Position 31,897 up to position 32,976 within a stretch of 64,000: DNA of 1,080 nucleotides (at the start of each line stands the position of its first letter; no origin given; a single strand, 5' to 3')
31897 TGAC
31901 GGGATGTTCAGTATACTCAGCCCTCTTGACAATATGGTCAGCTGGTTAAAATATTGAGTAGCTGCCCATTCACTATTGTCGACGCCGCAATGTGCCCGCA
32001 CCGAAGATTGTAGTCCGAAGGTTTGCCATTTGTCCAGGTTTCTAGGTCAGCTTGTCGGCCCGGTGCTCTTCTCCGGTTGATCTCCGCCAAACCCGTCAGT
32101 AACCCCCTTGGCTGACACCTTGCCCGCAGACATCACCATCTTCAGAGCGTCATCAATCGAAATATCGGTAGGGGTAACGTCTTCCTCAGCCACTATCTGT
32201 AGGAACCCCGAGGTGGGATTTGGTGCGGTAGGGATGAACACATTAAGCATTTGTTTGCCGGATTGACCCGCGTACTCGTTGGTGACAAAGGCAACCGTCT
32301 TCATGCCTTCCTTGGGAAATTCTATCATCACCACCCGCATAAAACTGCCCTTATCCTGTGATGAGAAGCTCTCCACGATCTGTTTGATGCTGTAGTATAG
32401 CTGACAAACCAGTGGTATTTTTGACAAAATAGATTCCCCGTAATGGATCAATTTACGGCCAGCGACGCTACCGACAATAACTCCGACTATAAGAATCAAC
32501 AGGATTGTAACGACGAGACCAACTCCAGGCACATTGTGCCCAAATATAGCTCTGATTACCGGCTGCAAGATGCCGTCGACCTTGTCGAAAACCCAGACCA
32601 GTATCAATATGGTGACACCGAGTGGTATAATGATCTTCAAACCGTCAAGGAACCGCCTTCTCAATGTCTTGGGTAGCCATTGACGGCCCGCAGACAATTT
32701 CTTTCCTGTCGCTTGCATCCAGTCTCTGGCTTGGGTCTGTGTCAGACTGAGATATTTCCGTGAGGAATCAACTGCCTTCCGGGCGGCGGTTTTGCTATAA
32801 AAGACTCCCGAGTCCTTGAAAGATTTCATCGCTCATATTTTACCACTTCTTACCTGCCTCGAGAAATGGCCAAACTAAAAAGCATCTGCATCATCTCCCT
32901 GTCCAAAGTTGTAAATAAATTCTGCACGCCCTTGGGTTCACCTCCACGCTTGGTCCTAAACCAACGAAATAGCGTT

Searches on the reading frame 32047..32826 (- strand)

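Call 59: search_protein_families(library=pfam, proteins=[window:32047-32826:-], max_evalue=0.00001)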
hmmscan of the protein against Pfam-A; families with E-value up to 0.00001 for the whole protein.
window:32047-32826:- (259 aa): 1 family
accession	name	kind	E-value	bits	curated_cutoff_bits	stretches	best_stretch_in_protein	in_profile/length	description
PF04367.18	DUF502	-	1.1e-31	109.3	23.8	1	105-206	1-107/107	Protein of unknown function (DUF502)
